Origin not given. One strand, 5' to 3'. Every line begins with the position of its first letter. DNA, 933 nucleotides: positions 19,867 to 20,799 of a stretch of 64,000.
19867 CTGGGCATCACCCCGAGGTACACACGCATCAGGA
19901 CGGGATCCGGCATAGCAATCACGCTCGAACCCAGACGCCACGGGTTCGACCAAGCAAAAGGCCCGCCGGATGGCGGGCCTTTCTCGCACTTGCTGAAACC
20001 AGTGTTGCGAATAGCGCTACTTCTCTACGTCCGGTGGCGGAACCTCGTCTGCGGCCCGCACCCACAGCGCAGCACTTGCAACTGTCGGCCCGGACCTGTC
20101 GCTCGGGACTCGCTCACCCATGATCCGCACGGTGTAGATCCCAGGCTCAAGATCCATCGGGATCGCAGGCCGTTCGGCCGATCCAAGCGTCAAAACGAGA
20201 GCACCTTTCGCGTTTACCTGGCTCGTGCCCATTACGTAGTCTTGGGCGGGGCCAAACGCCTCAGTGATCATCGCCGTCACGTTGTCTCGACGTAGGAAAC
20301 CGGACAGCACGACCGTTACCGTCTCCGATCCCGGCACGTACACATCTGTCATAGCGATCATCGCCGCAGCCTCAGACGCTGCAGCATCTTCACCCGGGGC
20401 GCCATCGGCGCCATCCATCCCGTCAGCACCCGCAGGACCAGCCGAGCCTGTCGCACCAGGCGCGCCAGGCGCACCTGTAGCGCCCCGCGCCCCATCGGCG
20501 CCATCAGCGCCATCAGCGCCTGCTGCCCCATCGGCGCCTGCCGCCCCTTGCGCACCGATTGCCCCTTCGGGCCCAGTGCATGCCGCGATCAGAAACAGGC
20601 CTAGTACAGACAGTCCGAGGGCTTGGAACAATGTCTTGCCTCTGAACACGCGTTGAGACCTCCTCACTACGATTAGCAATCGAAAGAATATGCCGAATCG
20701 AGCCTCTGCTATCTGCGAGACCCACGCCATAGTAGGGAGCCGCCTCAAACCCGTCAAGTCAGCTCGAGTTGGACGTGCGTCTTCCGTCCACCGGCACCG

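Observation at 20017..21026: Acidic collagen-like GXY x20 lipoprotein divergent from a tandem tRNA-Ser pair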

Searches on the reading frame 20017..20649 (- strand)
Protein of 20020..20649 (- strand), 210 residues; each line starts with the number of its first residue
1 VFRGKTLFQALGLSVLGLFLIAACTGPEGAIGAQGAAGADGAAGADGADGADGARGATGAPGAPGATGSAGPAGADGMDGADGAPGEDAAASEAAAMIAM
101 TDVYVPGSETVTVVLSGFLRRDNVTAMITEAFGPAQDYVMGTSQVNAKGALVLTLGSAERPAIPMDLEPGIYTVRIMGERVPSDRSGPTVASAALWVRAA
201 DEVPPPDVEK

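Call 7: search_protein_families(library=pfam, proteins=[window:20020-20649:-], max_evalue=10)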
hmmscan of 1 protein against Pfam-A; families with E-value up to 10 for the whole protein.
seq(210 aa): 2 families
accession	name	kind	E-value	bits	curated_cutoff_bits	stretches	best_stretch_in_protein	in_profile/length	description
PF01391.23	Collagen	-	8.4e-10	38.7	27.2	1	29-86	1-58/60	Collagen triple helix repeat (20 copies)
PF19823.4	DUF6305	-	0.2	11.7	25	1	109-151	84-126/154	Domain of unknown function (DUF6305)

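Call 8: search_protein_families(library=ncbifam, proteins=[window:20020-20649:-], max_evalue=10)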
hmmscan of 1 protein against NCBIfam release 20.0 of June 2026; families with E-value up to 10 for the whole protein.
seq(210 aa): 5 families
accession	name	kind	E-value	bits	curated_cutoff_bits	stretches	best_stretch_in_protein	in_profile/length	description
NF038329.2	gly_rich_SclB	equivalog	4.7e-09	35.7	325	1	26-89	126-189/442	LPXTG-anchored collagen-like adhesin Scl2/SclB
NF038330.1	adhesin_SclA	exception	5.3e-08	32.9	400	1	26-91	138-203/405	LPXTG-anchored collagen-like adhesin Scl1/SclA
NF046116.1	adhesin_Lcl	equivalog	1.3e-06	27.3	500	1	26-87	69-166/431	collagen-like adhesin Lcl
NF038313.3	HisXaaSer_A4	exception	0.018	15.9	55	1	35-71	55-91/93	His-Xaa-Ser repeat protein HxsA4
NF011520.0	PRK14959.1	equivalog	3.1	6.1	798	1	38-104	374-440/624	DNA polymerase III subunits gamma and tau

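Call 9: find_homologous_proteins(query=window:20020-20649:-)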
Query seq(210 aa) (210 aa): 670 proteins with E <= 0.001 among 8000 candidates; the best 120 are listed.
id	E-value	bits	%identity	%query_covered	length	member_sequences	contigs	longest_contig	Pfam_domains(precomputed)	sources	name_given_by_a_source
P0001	4.2e-90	319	78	97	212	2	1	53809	PF01391.24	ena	-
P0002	6.3e-74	266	69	99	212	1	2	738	PF01391.24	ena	-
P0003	4.4e-71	257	69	98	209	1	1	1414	PF01391.24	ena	-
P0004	2.9e-70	254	63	98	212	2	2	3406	PF01391.24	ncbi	-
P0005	3.9e-62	227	62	99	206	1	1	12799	PF01391.24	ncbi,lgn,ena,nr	ncbi:MAG: hypothetical protein O3B84_00465 [Chloroflexi bacterium]|nr:hypothetical protein [Chlorofl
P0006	7.3e-41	158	51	99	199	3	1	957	PF01391.24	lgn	-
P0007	1.5e-35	141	45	97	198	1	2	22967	PF01391.24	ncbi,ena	-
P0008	4.0e-16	77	34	64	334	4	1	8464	PF01391.24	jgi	jgi:hypothetical protein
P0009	1.2e-15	76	48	28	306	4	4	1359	PF01391.24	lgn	-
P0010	3.8e-15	74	47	35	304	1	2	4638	PF01391.24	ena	-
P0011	5.6e-15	74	47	35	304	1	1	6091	PF01391.24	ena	-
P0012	7.0e-15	73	46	32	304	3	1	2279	PF01391.24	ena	-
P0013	1.0e-14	73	-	-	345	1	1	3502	PF01391.24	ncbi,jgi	jgi:hypothetical protein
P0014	1.8e-14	72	51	30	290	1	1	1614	PF01391.24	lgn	-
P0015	2.7e-14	71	46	51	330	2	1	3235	PF01391.24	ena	-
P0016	6.7e-14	70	50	17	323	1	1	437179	PF01391.24,PF18573.8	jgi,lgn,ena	-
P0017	7.2e-14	70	-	-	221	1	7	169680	PF01391.24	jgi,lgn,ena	jgi:hypothetical protein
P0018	1.0e-13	69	39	54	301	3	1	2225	PF01391.24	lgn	-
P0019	1.5e-13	69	43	41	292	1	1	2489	PF01391.24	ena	-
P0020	5.5e-13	67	43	29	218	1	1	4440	PF01391.24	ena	-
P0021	1.4e-12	66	61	13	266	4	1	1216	PF01391.24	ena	-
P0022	1.4e-12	66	33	45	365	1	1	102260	PF02839.20,PF01391.24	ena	-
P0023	1.6e-12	65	45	45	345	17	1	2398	PF01391.24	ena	-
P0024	1.9e-12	65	53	31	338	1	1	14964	PF01391.24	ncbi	ncbi:MAG: hypothetical protein WBA28_06260 [Microbacteriaceae bacterium]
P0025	5.8e-12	64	37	64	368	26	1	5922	PF01391.24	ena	-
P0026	7.8e-12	63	43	29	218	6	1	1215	PF01391.24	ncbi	-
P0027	8.0e-12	63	-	-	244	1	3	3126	PF01391.24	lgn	-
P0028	8.9e-12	63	57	13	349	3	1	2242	PF01391.24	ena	-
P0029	1.1e-11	63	54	27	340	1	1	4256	PF01391.24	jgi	jgi:hypothetical protein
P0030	1.1e-11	63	57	13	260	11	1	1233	PF01391.24,PF24243.2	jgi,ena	-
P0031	1.2e-11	63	53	20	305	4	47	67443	PF01391.24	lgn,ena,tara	tara:strand:- start:734 stop:1651 length:918 start_codon:yes stop_codon:yes gene_type:complete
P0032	1.4e-11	62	53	20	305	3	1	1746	PF01391.24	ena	-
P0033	1.5e-11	62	36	35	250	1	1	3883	PF01391.24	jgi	-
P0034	1.6e-11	62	32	55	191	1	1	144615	PF01391.24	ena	-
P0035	1.9e-11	62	48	28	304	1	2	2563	PF01391.24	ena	-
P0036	2.5e-11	62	57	31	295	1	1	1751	PF01391.24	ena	-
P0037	2.8e-11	61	46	41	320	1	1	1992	PF01391.24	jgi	jgi:Collagen triple helix repeat (20 copies)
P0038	3.2e-11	61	59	27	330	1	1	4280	PF01391.24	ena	-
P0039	3.3e-11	61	52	29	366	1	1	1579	PF01391.24,PF26696.1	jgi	-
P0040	5.1e-11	61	55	14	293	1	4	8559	PF01391.24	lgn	-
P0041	5.9e-11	60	54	22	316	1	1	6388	PF01391.24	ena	-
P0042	6.6e-11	60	42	50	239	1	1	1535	PF01391.24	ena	-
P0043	1.3e-10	59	38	44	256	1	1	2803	PF01391.24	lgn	-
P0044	1.3e-10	59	58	11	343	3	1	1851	PF01391.24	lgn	-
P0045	1.4e-10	59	66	15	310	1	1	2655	PF01391.24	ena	-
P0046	1.6e-10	59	49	30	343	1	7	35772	PF01391.24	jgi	jgi:hypothetical protein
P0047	1.9e-10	59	61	20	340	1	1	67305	PF01391.24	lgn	-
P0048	2.0e-10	59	34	71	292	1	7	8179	PF01391.24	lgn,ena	-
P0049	2.6e-10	58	36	62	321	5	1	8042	PF01391.24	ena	-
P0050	2.6e-10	58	48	34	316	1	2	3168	PF01391.24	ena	-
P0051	2.8e-10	58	60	27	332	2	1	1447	PF01391.24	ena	-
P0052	2.9e-10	58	33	72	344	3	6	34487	PF01391.24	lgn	-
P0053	3.4e-10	58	58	17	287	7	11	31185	PF01391.24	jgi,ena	-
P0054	3.6e-10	58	58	30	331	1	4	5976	PF01391.24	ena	-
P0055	3.7e-10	58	42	26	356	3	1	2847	PF01391.24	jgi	jgi:hypothetical protein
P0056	3.8e-10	58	59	23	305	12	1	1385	PF01391.24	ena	-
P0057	4.1e-10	58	56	29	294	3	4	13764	PF01391.24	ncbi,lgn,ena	-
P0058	4.2e-10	58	61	22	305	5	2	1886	PF01391.24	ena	-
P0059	4.4e-10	57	58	25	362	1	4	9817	PF01391.24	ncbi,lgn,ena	-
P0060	5.3e-10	57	51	34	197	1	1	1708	PF01391.24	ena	-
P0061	7.0e-10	57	-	-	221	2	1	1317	PF01391.24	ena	-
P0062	7.2e-10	57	44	29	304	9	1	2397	PF01391.24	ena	-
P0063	7.8e-10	57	-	-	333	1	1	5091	PF01391.24,PF18454.8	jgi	jgi:hypothetical protein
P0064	8.4e-10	57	60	26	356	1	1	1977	PF01391.24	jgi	jgi:hypothetical protein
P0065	9.2e-10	56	56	31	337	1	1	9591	PF01391.24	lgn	-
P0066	1.0e-9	56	44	45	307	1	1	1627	PF01391.24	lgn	-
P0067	1.0e-9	56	-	-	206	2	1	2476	PF01391.24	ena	-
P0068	1.1e-9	56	34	46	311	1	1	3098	PF01391.24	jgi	jgi:hypothetical protein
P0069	1.1e-9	56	36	53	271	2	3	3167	PF01391.24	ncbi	-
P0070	1.4e-9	56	34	59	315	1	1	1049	PF01391.24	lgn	-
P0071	1.7e-9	56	-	-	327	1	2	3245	PF01391.24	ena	-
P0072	2.2e-9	55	50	27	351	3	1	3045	PF01391.24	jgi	jgi:hypothetical protein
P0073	2.3e-9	55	-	-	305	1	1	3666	PF01391.24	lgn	-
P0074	4.3e-9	54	57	32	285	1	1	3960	PF01391.24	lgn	-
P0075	4.9e-9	54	56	30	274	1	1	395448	PF01391.24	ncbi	ncbi:MAG: hypothetical protein QM777_08930 [Pseudorhodoferax sp.]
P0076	5.0e-9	54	45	43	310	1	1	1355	PF01391.24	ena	-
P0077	5.7e-9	54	-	-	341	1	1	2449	PF01391.24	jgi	-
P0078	6.7e-9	54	58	27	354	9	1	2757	PF01391.24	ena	-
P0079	7.1e-9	54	34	84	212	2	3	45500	PF01391.24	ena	-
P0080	7.6e-9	53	51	22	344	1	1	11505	PF01391.24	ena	-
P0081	7.6e-9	53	34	64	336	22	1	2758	PF01391.24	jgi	-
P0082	7.7e-9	53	66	27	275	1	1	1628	PF01391.24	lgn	-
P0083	7.7e-9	53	48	26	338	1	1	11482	PF01391.24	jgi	jgi:Collagen triple helix repeat (20 copies)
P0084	8.6e-9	53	51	37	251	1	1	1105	PF01391.24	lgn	-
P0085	8.8e-9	53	-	-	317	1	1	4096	PF02839.20,PF01391.24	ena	-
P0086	8.8e-9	53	-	-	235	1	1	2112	PF01391.24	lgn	-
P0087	9.0e-9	53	52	29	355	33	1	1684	PF01391.24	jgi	jgi:hypothetical protein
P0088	9.5e-9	53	66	27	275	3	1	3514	PF01391.24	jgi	jgi:hypothetical protein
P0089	1.0e-8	53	43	55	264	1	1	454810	PF01391.24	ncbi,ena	-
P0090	1.1e-8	53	54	27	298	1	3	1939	PF01391.24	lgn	-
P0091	1.1e-8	53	63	30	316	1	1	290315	PF01391.24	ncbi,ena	-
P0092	1.3e-8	53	48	30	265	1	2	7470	PF01391.24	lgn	-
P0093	1.3e-8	53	54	27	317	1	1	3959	PF01391.24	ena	-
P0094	1.5e-8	52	33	34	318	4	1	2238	PF01391.24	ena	-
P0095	1.5e-8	52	34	64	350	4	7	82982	PF01391.24,PF18573.8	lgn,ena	-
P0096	1.7e-8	52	45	35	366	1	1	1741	PF01391.24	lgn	-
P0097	1.7e-8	52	63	23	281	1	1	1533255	PF01391.24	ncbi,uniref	ncbi:MAG: hypothetical protein PGN16_08410 [Sphingomonas phyllosphaerae]|uniref:hypothetical protein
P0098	2.2e-8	52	35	84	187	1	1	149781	PF01391.24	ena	-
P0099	2.4e-8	52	64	13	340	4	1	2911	PF01391.24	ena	-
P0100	2.5e-8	52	50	32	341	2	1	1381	PF01391.24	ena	-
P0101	2.6e-8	52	43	51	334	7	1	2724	PF01391.24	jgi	jgi:Collagen triple helix repeat (20 copies)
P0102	2.7e-8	52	54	25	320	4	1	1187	PF01391.24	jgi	jgi:hypothetical protein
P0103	3.3e-8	51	32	59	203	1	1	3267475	PF01391.24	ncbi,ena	-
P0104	3.7e-8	51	41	57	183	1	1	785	PF01391.24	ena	-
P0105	3.7e-8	51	36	40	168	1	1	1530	PF01391.24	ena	-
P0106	3.9e-8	51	55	27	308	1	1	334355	PF01391.24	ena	-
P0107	4.2e-8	51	54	29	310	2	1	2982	PF01391.24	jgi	-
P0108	4.6e-8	51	44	32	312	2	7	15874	PF01391.24,PF18573.8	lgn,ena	-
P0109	5.0e-8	51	-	-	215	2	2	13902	PF01391.24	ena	-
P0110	5.5e-8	51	40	25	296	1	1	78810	PF01391.24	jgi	jgi:hypothetical protein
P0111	5.5e-8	51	59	22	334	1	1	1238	PF01391.24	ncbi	ncbi:hypothetical protein ES708_32690 [subsurface metagenome]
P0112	5.7e-8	51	63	28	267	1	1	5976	PF01391.24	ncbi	-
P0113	5.7e-8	51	39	61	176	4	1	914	PF01391.24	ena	-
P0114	7.0e-8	50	45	31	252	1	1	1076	PF01391.24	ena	-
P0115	7.2e-8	50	52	29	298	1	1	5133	PF01391.24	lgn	-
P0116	7.2e-8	50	40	30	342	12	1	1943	PF01391.24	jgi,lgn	jgi:hypothetical protein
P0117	8.0e-8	50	56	29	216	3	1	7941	PF01391.24,PF26696.1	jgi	-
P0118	8.1e-8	50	-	-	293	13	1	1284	PF01391.24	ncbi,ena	-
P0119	8.3e-8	50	48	28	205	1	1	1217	PF01391.24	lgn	-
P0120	9.6e-8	50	46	28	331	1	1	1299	PF01391.24,PF23657.2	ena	-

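Call 11: find_encoding_contigs(protein=P0001, flank=6000, max_places=3)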
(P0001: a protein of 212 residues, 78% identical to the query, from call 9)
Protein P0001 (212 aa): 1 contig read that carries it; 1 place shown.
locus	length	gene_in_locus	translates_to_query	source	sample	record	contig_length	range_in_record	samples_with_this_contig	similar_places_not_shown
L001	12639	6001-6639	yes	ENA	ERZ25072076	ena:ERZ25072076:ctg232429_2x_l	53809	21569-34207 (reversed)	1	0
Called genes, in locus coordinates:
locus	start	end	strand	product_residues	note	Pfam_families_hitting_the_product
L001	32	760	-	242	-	PF10502:Peptidase_S26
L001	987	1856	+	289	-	PF04402:SIMPL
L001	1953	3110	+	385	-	PF00383:dCMP_cyt_deam_1, PF01872:RibD_C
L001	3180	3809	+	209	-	PF00677:Lum_binding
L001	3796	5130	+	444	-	PF00926:DHBP_synthase, PF00925:GTP_cyclohydro2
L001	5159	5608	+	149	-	PF00885:DMRL_synthase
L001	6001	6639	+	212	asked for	PF01391:Collagen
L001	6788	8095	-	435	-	PF01595:CNNM, PF00571:CBS (weak), PF03471:CorC_HlyC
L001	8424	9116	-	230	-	PF01351:RNase_HII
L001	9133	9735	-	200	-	PF04978:MST (weak), PF12867:DinB_2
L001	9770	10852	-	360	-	PF03054:tRNA_Me_trans, PF20259:tRNA_Me_trans_M, PF20258:tRNA_Me_trans_C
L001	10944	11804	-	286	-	PF00892:EamA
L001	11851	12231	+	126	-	PF02410:RsfS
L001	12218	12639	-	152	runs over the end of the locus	PF00334:NDK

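Call 12: find_encoding_contigs(protein=P0005, flank=6000, max_places=3)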
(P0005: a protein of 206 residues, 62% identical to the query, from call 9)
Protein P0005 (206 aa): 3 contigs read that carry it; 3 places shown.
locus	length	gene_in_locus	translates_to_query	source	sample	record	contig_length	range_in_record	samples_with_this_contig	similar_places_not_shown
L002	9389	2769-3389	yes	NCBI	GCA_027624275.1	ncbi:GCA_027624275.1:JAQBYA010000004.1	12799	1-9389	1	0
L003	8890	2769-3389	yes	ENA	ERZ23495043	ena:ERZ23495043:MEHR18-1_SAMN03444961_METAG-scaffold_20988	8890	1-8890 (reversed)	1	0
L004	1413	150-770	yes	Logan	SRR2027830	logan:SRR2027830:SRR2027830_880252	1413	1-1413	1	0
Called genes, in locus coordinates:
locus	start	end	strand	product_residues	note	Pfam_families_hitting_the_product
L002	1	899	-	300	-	PF01751:Toprim, PF01131:Topoisom_bac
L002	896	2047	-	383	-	PF02481:DNA_processg_A, PF17782:WHD_DprA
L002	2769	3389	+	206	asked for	PF01391:Collagen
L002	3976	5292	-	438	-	PF01595:CNNM (weak), PF00571:CBS, PF03471:CorC_HlyC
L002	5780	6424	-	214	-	PF01351:RNase_HII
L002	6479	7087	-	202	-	PF04978:MST (faint), PF12867:DinB_2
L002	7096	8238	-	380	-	PF02540:NAD_synthase (faint), PF03054:tRNA_Me_trans, PF20259:tRNA_Me_trans_M, PF20258:tRNA_Me_trans_C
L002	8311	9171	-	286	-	PF00892:EamA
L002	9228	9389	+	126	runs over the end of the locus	PF02410:RsfS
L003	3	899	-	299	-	?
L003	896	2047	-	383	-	PF02481:DNA_processg_A, PF17782:WHD_DprA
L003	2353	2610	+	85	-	-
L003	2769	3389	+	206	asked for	PF01391:Collagen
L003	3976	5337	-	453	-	-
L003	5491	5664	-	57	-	-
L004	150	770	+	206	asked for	PF01391:Collagen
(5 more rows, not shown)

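Call 13: find_encoding_contigs(protein=P0007, flank=6000, max_places=3)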
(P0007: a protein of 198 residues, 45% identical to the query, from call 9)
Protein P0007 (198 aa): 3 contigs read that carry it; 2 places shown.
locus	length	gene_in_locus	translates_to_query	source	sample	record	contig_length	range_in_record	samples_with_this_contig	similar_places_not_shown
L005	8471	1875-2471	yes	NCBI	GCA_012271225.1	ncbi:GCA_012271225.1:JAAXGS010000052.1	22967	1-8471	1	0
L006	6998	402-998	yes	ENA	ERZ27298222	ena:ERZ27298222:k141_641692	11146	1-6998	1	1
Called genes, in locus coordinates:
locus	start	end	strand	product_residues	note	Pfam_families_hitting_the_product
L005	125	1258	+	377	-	-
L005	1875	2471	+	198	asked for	PF01391:Collagen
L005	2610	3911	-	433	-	PF01595:CNNM, PF00571:CBS, PF03471:CorC_HlyC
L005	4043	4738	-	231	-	PF01351:RNase_HII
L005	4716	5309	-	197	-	PF12867:DinB_2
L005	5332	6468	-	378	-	PF03054:tRNA_Me_trans, PF20259:tRNA_Me_trans_M, PF20258:tRNA_Me_trans_C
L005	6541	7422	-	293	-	PF00892:EamA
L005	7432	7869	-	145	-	-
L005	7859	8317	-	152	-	PF00334:NDK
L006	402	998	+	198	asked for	PF01391:Collagen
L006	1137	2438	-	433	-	PF01595:CNNM, PF00571:CBS, PF03471:CorC_HlyC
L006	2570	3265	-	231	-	PF01351:RNase_HII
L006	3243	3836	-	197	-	PF12867:DinB_2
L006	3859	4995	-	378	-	PF03054:tRNA_Me_trans, PF20259:tRNA_Me_trans_M, PF20258:tRNA_Me_trans_C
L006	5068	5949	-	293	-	PF00892:EamA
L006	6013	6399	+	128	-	PF02410:RsfS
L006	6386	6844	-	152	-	PF00334:NDK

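Call 26: predict_structure(alignment_id=A1)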
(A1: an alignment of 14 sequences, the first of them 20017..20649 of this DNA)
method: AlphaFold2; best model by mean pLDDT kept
length: 210 residues; sequences in the alignment: 14
mean_pLDDT: 73.0   pTM: 0.50
mean pLDDT of the five models: 73.0, 72.6, 71.9, 69.7, 69.7
residues with pLDDT >= 90: 22; 70-90: 100; 50-70: 73; < 50: 15
segments of 3 or more residues with pLDDT < 50: 50-57
pLDDT, mean of each block of 10 residues (from residue 1): 65 84 70 61 52 49 58 62 52 78 86 87 82 69 82 85 89 87 71 91 73
secondary structure, 60 per line:
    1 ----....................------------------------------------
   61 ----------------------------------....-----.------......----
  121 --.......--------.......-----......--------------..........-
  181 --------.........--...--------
elements in order: H5-24 E95-98 E111-116 E123-129 E138-144 E150-155 E170-179 E189-197

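Call 36: search_protein_families(library=phrogs, proteins=[window:20020-20649:-], max_evalue=1)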
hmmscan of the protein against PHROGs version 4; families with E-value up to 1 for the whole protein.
seq(210 aa): 45 families (the best 25 are shown)
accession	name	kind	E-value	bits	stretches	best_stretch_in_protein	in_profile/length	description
phrog_6320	-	tail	4.5e-16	59.8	1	25-93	151-219/745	tail fiber protein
phrog_8745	-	tail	7.4e-15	54.3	1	15-90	1368-1444/1803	tail fiber protein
phrog_5073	-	tail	3.6e-14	53.7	1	25-117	305-404/519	tail fiber protein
phrog_1806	-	tail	5.9e-11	43.2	1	24-92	110-178/276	collagen like minor tail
phrog_819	-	tail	1.8e-10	40.7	1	26-93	633-741/1024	tail protein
phrog_29268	-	unknown function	1.2e-08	34.6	1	25-100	444-519/653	-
phrog_38766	-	head and packaging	2.4e-08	34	1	28-89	75-136/478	virion structural protein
phrog_3420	-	unknown function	3e-08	32.7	1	24-125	208-309/929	-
phrog_1658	-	unknown function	5.9e-08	33.7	1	26-109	49-132/239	-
phrog_26246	-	tail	8.4e-08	32.8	1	25-90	118-183/329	tail protein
phrog_30509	-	tail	1.4e-07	31.9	1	23-146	45-160/254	collagen like minor tail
phrog_26654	-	unknown function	2.6e-07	31.3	1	23-90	82-149/360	-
phrog_36982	-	unknown function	2.9e-07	29.7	1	23-92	617-688/944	-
phrog_366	-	tail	1e-06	29.4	1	25-94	317-386/474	tail fiber protein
phrog_32123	-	unknown function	4.4e-06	26.3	1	25-89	244-308/532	-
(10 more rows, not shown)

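Call 49: find_encoding_contigs(protein=window:20020-20649:-, flank=2000, max_places=3)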
Protein seq(210 aa) (210 aa): no gene with exactly this product is on record in the collection.

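Call 50: find_encoding_contigs(protein=P0103, flank=5000, max_places=2)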
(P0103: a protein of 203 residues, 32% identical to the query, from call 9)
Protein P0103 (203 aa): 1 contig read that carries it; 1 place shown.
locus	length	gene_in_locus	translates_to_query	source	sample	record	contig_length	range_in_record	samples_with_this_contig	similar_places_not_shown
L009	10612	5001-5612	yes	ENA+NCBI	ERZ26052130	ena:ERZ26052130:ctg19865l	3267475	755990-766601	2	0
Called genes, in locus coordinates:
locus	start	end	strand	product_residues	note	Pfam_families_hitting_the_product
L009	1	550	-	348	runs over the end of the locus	PF01118:Semialdhyde_dh, PF02774:Semialdhyde_dhC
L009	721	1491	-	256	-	PF01113:DapB_N, PF05173:DapB_C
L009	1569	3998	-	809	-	-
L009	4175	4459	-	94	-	PF00312:Ribosomal_S15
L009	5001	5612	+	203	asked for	PF01391:Collagen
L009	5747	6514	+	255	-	PF13489:Methyltransf_23, PF01728:FtsJ (faint), PF01209:Ubie_methyltran (weak), PF13847:Methyltransf_31, PF08241:Methyltransf_11, PF08242:Methyltransf_12, PF13649:Methyltransf_25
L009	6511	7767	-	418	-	PF00571:CBS, PF03471:CorC_HlyC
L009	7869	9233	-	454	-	PF00483:NTP_transferase, PF01128:IspD (weak), PF12804:NTP_transf_3, PF25084:LbH_EIF2B (weak), PF00132:Hexapep (weak), PF25087:GMPPB_C (faint), PF14602:Hexapep_2 (faint), PF00132:Hexapep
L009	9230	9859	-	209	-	-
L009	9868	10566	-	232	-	-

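Call 51: find_encoding_contigs(protein=P0098, flank=5000, max_places=2)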
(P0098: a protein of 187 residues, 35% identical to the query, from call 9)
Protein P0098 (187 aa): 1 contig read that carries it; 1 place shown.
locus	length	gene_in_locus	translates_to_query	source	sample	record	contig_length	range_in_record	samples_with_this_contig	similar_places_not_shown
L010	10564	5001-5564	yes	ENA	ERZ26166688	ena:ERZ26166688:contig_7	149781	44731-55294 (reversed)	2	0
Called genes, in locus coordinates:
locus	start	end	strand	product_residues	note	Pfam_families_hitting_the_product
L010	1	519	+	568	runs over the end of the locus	PF00496:SBP_bac_5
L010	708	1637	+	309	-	PF19300:BPD_transp_1_N, PF00528:BPD_transp_1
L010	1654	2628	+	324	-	PF12911:OppC_N, PF00528:BPD_transp_1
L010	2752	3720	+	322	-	PF02826:2-Hacid_dh_C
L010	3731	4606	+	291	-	PF02739:5_3_exonuc_N, PF01367:5_3_exonuc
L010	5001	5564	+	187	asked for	PF01391:Collagen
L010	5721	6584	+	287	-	PF01391:Collagen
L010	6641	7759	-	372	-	PF00571:CBS, PF03471:CorC_HlyC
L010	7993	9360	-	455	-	PF00483:NTP_transferase, PF01128:IspD (weak), PF02348:CTP_transf_3 (weak), PF12804:NTP_transf_3, PF25084:LbH_EIF2B, PF25087:GMPPB_C (faint), PF00132:Hexapep, PF14602:Hexapep_2 (weak), +1 more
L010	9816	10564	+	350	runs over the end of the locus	PF00389:2-Hacid_dh, PF02826:2-Hacid_dh_C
